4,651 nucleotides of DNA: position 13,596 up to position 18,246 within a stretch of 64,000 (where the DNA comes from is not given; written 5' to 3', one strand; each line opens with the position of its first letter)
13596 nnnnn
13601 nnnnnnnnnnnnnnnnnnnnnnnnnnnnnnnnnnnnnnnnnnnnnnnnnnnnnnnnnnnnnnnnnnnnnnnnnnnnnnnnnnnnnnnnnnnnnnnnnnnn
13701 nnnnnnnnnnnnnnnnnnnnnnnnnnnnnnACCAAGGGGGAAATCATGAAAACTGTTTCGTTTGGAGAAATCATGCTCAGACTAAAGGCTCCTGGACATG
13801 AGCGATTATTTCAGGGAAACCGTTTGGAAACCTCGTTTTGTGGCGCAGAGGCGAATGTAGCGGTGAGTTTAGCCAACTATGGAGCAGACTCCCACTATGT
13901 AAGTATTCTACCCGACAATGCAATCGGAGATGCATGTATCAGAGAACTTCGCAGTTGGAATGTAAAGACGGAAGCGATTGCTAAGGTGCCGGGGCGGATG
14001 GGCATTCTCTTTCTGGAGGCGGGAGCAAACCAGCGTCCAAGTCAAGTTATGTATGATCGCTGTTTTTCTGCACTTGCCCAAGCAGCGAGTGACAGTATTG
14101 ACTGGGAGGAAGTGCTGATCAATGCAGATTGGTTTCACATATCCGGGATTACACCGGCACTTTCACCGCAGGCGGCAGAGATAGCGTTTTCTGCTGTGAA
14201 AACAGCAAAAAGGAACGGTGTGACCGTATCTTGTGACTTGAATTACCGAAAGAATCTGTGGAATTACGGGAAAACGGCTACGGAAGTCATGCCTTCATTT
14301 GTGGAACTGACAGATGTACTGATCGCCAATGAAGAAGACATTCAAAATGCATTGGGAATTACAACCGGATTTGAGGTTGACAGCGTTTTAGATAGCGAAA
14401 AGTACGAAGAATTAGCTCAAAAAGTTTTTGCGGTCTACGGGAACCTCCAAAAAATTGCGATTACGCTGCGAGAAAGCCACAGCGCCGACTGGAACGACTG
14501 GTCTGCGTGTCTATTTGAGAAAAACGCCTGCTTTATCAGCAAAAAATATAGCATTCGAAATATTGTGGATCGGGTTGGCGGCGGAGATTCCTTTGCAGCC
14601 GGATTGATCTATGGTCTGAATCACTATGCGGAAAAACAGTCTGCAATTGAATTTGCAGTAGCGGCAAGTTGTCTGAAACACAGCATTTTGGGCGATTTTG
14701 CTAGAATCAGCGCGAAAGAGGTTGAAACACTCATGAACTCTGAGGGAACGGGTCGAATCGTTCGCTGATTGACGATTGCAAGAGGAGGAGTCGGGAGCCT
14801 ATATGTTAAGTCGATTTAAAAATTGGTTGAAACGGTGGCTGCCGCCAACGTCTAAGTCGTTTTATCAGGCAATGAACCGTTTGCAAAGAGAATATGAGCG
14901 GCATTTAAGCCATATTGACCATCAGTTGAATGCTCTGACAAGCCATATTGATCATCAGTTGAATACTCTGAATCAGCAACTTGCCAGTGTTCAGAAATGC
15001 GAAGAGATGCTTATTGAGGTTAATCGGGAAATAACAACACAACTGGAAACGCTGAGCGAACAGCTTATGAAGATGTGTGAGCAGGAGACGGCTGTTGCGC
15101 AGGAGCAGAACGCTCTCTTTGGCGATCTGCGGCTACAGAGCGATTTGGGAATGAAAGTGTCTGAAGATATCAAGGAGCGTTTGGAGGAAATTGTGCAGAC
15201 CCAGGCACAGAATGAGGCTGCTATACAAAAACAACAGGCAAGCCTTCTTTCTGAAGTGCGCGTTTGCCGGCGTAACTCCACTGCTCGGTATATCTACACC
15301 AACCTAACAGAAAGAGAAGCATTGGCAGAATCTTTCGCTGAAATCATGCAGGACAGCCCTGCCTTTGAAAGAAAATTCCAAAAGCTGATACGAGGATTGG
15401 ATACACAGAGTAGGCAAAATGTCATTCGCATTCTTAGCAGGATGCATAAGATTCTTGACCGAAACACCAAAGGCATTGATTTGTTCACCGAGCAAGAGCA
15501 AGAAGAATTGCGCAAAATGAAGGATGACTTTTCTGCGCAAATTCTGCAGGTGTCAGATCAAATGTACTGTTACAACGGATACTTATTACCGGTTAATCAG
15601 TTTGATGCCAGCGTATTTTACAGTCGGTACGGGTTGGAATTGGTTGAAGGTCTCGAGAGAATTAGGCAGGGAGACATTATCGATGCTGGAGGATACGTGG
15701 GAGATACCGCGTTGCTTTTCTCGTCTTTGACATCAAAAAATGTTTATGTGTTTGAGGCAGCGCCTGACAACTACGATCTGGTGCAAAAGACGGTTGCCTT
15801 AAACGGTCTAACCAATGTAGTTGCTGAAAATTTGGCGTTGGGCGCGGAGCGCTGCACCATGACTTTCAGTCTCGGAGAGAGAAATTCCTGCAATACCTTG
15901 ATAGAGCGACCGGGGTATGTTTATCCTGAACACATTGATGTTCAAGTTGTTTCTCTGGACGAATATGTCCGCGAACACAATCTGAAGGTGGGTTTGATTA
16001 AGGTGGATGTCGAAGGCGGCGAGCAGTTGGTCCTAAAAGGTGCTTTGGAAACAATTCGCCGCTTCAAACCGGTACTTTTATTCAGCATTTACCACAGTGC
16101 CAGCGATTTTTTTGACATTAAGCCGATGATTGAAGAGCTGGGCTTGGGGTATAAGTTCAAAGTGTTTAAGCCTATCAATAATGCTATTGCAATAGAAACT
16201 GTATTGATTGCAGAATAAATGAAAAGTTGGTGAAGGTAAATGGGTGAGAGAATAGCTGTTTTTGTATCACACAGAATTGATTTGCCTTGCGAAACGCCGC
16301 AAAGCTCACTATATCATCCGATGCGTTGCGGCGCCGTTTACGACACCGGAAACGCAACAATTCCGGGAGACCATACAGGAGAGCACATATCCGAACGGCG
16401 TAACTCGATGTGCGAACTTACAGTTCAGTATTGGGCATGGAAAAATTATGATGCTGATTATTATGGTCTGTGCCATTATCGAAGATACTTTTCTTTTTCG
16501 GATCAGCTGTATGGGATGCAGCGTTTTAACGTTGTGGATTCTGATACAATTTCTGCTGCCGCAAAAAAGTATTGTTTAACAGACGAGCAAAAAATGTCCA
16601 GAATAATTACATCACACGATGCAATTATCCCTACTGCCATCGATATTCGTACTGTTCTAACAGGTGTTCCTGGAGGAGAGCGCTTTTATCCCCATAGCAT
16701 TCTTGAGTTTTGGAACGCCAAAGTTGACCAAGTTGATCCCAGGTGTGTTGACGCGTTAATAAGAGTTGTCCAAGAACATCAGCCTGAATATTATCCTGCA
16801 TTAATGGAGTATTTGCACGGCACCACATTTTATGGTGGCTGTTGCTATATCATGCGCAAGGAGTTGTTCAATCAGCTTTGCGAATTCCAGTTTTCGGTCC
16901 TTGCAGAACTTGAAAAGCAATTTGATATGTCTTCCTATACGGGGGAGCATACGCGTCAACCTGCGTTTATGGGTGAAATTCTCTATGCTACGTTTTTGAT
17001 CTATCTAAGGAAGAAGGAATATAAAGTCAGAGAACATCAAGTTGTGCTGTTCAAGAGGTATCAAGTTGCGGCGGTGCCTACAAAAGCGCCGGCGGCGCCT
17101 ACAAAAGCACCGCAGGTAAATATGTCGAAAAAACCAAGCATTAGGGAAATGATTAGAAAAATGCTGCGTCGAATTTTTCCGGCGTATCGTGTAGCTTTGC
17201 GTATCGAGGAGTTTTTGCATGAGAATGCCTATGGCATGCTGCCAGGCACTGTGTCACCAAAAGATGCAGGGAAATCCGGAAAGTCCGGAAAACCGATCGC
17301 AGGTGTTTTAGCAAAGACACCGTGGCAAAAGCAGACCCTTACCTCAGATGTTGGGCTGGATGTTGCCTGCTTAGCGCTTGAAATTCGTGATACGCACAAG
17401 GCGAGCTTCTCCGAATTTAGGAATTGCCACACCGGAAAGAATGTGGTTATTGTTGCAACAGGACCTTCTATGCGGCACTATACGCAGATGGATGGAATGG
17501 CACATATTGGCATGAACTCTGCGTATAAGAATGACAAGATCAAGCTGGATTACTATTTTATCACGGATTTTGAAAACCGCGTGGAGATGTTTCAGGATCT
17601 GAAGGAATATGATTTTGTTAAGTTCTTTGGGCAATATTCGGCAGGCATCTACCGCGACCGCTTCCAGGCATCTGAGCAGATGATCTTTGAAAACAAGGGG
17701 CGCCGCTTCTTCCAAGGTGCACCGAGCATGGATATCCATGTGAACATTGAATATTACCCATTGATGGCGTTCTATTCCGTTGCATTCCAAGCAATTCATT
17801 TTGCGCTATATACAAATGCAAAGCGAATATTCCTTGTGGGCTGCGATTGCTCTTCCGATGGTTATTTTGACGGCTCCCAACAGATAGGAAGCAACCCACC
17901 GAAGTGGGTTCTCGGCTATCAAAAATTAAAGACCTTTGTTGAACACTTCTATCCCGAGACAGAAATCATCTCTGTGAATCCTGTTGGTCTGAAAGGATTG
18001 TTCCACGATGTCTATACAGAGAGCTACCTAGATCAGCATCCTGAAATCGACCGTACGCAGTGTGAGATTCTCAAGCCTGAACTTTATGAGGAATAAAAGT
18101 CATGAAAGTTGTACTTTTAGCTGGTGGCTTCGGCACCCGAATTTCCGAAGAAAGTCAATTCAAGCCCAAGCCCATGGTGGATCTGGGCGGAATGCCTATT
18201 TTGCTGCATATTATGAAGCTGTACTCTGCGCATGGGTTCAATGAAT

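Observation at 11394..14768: KdsB-like CMP-ulosonate synthetase with an HMGL/DRE-TIM aldolase and a KdgK-like kinase instead of KdsA/NeuB: candidate non-canonical 3-deoxy-2-ulosonic acid pathway in a Gram-positive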

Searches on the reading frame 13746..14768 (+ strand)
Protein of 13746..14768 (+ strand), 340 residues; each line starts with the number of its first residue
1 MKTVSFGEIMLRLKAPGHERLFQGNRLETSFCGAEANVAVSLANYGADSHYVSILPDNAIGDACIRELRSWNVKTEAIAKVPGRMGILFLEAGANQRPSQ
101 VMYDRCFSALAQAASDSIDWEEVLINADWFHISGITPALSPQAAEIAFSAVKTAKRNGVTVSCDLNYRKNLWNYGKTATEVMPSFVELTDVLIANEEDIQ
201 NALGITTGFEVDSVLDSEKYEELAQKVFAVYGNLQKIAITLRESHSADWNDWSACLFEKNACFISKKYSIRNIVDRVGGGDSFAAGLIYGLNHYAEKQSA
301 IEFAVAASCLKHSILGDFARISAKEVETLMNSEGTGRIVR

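Call 4: search_protein_families(library=pfam, proteins=[window:13746-14768:+], max_evalue=0.01)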
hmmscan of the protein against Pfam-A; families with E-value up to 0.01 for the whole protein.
window:13746-14768:+ (340 aa): 1 family
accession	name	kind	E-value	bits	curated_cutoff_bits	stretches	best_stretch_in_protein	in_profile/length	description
PF00294.29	PfkB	-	2.8e-31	109.4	25.8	1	3-310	4-288/302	pfkB family carbohydrate kinase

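Call 5: search_protein_families(library=ncbifam, proteins=[window:13746-14768:+], max_evalue=0.01)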
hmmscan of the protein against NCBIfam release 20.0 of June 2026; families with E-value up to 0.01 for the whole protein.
window:13746-14768:+ (340 aa): 20 families
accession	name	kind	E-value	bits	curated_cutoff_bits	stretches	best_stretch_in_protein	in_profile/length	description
NF041633.1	trifunc_aldol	exception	4.3e-136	454.7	700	1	2-340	243-580/580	KHG/KDPG aldolase/sugar kinase fusion protein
NF041332.1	KDG_KDGal_kin_Halo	equivalog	3.3e-62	210.8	440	1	3-340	4-320/320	bifunctional 2-dehydro-3-deoxygluconokinase/2-dehydro-3-deoxygalactonokinase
NF040938.1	KDG_KDGal_kin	equivalog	6.8e-29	100.9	400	1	4-331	2-304/305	bifunctional 2-dehydro-3-deoxygluconokinase/2-dehydro-3-deoxygalactonokinase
TIGR04382.1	myo_inos_iolC_N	equivalog_domain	8.4e-27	94.2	300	1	21-310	23-288/309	5-dehydro-2-deoxygluconokinase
NF052444.1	DhDoxglucKinKdgK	equivalog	1.6e-16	60.6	400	1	23-199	16-199/303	2-dehydro-3-deoxygluconokinase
NF006957.1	PRK09434.1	equivalog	4.2e-16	59.3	450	1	31-302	26-271/302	fructokinase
NF049991.1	TagKinase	equivalog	5.9e-13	48.3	420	1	3-318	10-302/321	tagatose kinase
NF053626.1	RibKinHalex1628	equivalog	5.2e-11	42.6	330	2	29-200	35-188/293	ATP-dependent ribose-1-phosphate kinase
TIGR02152.1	D_ribokin_bact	equivalog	3e-10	39.9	299.65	2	182-311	169-280/298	ribokinase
NF041134.1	R1P_kin_Thcocales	equivalog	7.2e-10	38.8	500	2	230-299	181-251/291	ADP-dependent ribose-1-phosphate kinase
NF008353.0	PRK11142.1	equivalog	3.8e-09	36.5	341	1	22-316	29-288/307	ribokinase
TIGR03168.1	1-PFK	subfamily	6.7e-07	28.5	216.4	1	255-312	226-282/305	hexose kinase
NF007321.0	PRK09813.1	equivalog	7e-07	29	247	0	262-305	205-248/261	fructoselysine 6-kinase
NF047869.1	myo_kin_aldol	exception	7.5e-07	27.9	600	1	27-310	34-310/586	bifunctional 5-dehydro-2-deoxygluconokinase/5-dehydro-2-deoxyphosphogluconate aldolase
TIGR03828.1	pfkB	equivalog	5e-06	25.8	292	1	255-313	226-283/305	1-phosphofructokinase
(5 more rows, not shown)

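Call 15: search_solved_structures(query=window:13746-14768:+, max_evalue=0.001)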
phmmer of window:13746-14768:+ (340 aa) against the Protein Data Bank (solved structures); distinct sequences matched with E-value up to 0.001: 21.
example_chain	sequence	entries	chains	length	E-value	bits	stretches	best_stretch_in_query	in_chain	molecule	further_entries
2afb_A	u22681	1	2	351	1.7e-96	326.4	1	1-340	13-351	2-keto-3-deoxygluconate kinase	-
4gm6_A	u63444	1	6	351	4e-43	151.1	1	3-326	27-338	PfkB family carbohydrate kinase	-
3ktn_A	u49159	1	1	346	1.4e-35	126.2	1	2-330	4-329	Carbohydrate kinase, pfkB family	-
1v19_A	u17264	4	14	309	5.2e-23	85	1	4-201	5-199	2-KETO-3-DEOXYGLUCONATE KINASE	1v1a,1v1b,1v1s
1wye_A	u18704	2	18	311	1.4e-13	53.9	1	2-330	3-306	2-keto-3-deoxygluconate kinase | hypothetical fructokinase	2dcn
3ewm_A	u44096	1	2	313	6.1e-13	51.9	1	5-200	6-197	Uncharacterized sugar kinase PH1459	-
3gbu_A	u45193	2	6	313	1.5e-12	50.6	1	5-200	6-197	Uncharacterized sugar kinase PH1459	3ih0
4du5_A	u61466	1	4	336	6.5e-11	45.2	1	3-198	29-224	PfkB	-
3hj6_A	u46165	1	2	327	4.3e-10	42.5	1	3-204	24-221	Fructokinase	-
3lhx_A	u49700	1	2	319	4.7e-10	42.4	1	5-198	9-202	Ketodeoxygluconokinase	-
2qcv_A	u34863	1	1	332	4.5e-09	39.2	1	5-199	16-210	Putative 5-dehydro-2-deoxygluconokinase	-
2v78_A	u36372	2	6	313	5.6e-09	38.8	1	4-240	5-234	FRUCTOKINASE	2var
4e69_A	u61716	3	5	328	1.3e-08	37.6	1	28-198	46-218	2-dehydro-3-deoxygluconokinase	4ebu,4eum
3ljs_A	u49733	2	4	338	1.9e-08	37.1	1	29-210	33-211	Fructokinase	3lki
8iwl_A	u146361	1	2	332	5.8e-07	32.2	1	22-198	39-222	Uncharacterized sugar kinase YdjH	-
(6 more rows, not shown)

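Call 70: find_homologous_proteins(query=window:13746-14768:+, max_evalue=1e-30)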
Query window:13746-14768:+ (340 aa): 8000 proteins with E <= 1e-30 among 8000 candidates; the best 120 are listed.
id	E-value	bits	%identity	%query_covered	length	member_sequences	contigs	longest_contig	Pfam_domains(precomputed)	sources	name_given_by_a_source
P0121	2.7e-224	761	100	100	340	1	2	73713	PF00294.30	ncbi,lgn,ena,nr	ncbi:MAG: sugar kinase [Oscillospiraceae bacterium]|nr:sugar kinase [Oscillospiraceae bacterium]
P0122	7.5e-150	517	-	-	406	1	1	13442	PF26229.1,PF00294.30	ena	-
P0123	3.7e-140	485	64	100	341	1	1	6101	PF00294.30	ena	-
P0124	3.9e-140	485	64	100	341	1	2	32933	PF00294.30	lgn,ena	-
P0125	6.8e-140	484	64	100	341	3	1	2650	PF00294.30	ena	-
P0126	7.1e-140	484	64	100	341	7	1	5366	PF00294.30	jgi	-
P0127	1.2e-139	483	63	100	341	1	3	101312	PF00294.30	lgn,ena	-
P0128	2.9e-139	482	62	100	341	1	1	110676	PF00294.30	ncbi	ncbi:MAG: PfkB family carbohydrate kinase [Faecousia sp.]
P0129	3.0e-139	482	62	100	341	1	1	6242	PF00294.30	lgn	-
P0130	3.5e-139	482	65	100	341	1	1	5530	PF00294.30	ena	-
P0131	4.1e-139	481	63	100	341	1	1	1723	PF00294.30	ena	-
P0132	4.1e-139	481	62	100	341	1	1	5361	PF00294.30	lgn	-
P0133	4.4e-139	481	62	100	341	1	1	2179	PF00294.30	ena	-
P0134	5.7e-139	481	62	100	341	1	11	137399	PF00294.30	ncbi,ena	-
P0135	6.6e-139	481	64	100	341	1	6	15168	PF00294.30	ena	-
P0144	1.8e-138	479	65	100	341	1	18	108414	PF00294.30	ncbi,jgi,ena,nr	ncbi:MAG: sugar kinase [Ruminococcaceae bacterium]|nr:sugar kinase [Oscillospiraceae bacterium]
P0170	9.9e-138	477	62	100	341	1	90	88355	PF00294.30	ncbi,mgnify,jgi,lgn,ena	mgnify:FL=1|jgi:2-dehydro-3-deoxygluconokinase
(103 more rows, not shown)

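Call 71: find_encoding_contigs(protein=P0128, flank=6000, max_places=1)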
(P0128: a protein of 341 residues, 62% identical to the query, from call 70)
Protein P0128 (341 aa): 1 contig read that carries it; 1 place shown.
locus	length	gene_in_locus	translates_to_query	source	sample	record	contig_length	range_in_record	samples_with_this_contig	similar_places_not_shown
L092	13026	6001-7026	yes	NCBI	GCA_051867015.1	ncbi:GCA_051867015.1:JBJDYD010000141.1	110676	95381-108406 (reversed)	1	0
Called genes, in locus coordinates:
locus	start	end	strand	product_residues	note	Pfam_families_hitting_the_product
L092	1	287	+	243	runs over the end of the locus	PF02811:PHP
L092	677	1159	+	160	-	PF01272:GreA_GreB (faint)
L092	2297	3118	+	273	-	PF01261:AP_endonuc_2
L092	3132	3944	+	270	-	PF00106:adh_short, PF13561:adh_short_C2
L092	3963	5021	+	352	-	PF02615:Ldh_2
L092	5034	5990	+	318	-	PF01081:Aldolase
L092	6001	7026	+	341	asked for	PF00294:PfkB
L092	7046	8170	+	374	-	PF02633:Creatininase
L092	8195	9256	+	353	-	PF08240:ADH_N, PF00107:ADH_zinc_N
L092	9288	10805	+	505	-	PF00005:ABC_tran, PF13304:AAA_21 (faint), PF00005:ABC_tran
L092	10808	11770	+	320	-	PF02653:BPD_transp_2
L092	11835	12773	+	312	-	PF00532:Peripla_BP_1, PF13407:Peripla_BP_4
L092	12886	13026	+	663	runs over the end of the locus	PF00724:Oxidored_FMN, PF01207:Dus (faint), PF01262:AlaDh_PNT_C (faint), PF00070:Pyr_redox (faint), PF01266:DAO (weak), PF07992:Pyr_redox_2, PF12831:FAD_oxidored, PF13450:NAD_binding_8 (weak), +2 more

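Call 72: find_encoding_contigs(protein=P0144, flank=6000, max_places=1)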
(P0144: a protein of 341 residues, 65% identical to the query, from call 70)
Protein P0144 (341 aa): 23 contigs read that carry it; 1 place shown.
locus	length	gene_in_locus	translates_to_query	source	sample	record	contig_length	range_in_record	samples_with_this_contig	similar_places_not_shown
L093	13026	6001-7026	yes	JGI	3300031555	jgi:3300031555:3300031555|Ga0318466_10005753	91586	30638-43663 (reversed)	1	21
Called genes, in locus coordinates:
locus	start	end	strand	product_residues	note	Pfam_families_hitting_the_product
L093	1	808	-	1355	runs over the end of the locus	PF23649:FKBP15 (faint), PF28016:Mua (faint), PF02687:FtsX, PF12704:MacB_PCD (weak), PF02687:FtsX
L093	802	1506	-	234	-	PF13191:AAA_16 (faint), PF00005:ABC_tran, PF13304:AAA_21 (faint), PF02463:SMC_N (weak)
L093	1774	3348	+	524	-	PF25160:LdpA_Fe-S-bd (weak), PF00037:Fer4, PF12837:Fer4_6 (weak), PF12838:Fer4_7 (weak), PF25160:LdpA_Fe-S-bd (weak), PF00037:Fer4 (weak), PF12837:Fer4_6 (weak), PF02906:Fe_hyd_lg_C, +6 more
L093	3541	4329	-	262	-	PF09339:HTH_IclR, PF12802:MarR_2, PF01614:IclR_C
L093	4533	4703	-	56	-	-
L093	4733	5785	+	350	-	PF02615:Ldh_2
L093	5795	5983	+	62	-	-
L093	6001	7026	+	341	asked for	PF00294:PfkB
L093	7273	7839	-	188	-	PF00005:ABC_tran, PF13304:AAA_21 (faint)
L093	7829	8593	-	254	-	PF00528:BPD_transp_1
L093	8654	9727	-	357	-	PF13379:NMT1_2, PF12974:Phosphonate-bd, PF02621:VitK2_biosynth (weak), PF09084:NMT1 (weak)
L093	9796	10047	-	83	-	PF21699:TM1266-like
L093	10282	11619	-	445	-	PF01595:CNNM, PF00571:CBS (weak), PF03471:CorC_HlyC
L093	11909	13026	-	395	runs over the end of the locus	PF00005:ABC_tran, PF02463:SMC_N (faint), PF17912:OB_MalK, PF08402:TOBE_2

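Call 73: find_encoding_contigs(protein=P0170, flank=6000, max_places=1)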
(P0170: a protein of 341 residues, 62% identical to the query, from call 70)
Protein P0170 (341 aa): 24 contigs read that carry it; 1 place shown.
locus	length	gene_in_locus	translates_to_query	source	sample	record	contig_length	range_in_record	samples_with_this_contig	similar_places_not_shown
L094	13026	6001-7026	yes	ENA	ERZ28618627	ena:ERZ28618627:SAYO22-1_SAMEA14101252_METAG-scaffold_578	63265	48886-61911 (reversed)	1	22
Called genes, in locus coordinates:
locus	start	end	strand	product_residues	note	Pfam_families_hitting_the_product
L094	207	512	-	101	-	PF01554:MatE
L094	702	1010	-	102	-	PF01047:MarR, PF12802:MarR_2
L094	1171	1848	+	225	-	PF00392:GntR, PF07729:FCD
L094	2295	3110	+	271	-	PF01261:AP_endonuc_2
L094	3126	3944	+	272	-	PF00106:adh_short, PF13561:adh_short_C2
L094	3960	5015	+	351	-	PF02615:Ldh_2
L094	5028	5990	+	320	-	PF01081:Aldolase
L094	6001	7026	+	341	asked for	PF00294:PfkB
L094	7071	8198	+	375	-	PF02633:Creatininase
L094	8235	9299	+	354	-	PF08240:ADH_N, PF00107:ADH_zinc_N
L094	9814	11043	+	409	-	PF13433:Peripla_BP_5, PF13458:Peripla_BP_6, PF01094:ANF_receptor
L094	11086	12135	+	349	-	PF01208:URO-D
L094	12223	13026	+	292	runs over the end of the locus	PF02653:BPD_transp_2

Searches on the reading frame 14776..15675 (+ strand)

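Call 18: search_protein_families(library=pfam, proteins=[window:14776-15675:+], max_evalue=10)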
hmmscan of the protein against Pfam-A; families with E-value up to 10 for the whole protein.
window:14776-15675:+ (300 aa): 13 families
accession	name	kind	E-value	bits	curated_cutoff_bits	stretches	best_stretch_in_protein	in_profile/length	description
PF05149.17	Flagellar_rod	-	0.004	17.1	23.4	1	28-102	172-246/287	Paraflagellar rod protein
PF23005.1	DUF7032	-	0.012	15.8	27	1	57-128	27-97/115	Domain of unknown function (DUF7032)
PF05973.20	Gp49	-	0.039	14.4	23.9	1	127-181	9-63/90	Phage derived protein Gp49-like (DUF891)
PF06103.16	DUF948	-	0.17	12.5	37.2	1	41-79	39-84/89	Bacterial protein of unknown function (DUF948)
PF04513.17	Baculo_PEP_C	-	0.23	11.9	38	1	42-96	45-93/140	Baculovirus polyhedron envelope protein, PEP, C terminus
PF07889.17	DUF1664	-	0.72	10.3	34.6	1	25-100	35-109/124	Protein of unknown function (DUF1664)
PF07739.18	TipAS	-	0.74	10.8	23.8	0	11-55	63-107/117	TipAS antibiotic-recognition domain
PF06386.16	GvpL_GvpF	-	1.5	9.2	23.6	1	52-145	88-181/245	Gas vesicle synthesis protein GvpL/GvpF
PF18822.6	CdvA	-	6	7.4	30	1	31-75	18-62/123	CdvA-like coiled-coil domain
PF08227.16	DASH_Hsk3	-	6.9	7.6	24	0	41-73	1-36/45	DASH complex subunit Hsk3 like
PF02601.20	Exonuc_VII_L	-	7.7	6.3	35.9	1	28-153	148-261/315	Exonuclease VII, large subunit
PF08654.15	DASH_Dad2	-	9.7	7.1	26.9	0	49-112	15-78/99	DASH complex subunit Dad2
PF01496.24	V_ATPase_I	-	10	4.4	30.7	1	24-152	20-140/815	V-type ATPase 116kDa subunit family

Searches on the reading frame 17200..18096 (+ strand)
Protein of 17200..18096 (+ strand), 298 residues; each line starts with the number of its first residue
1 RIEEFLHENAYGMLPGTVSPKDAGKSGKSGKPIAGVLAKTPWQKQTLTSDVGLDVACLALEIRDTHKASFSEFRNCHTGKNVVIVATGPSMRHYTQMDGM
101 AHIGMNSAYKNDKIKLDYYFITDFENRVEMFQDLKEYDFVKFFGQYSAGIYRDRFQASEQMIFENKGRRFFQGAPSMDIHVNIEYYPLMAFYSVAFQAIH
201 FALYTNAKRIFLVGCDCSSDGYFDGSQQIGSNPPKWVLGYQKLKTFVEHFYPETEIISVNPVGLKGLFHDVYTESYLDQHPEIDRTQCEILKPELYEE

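Call 18: search_protein_families(library=pfam, proteins=[window:17200-18096:+], max_evalue=10)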
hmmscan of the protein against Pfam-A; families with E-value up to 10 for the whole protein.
window:17200-18096:+ (298 aa): 2 families
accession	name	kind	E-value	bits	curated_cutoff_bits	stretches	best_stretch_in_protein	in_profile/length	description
PF01973.23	MptE-like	-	8.1e-07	29.4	34.6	1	64-218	9-167/171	6-hydroxymethylpterin diphosphokinase MptE-like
PF02662.21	FlpD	-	0.25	11.8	22.3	1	174-228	19-73/123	Methyl-viologen-reducing hydrogenase, delta subunit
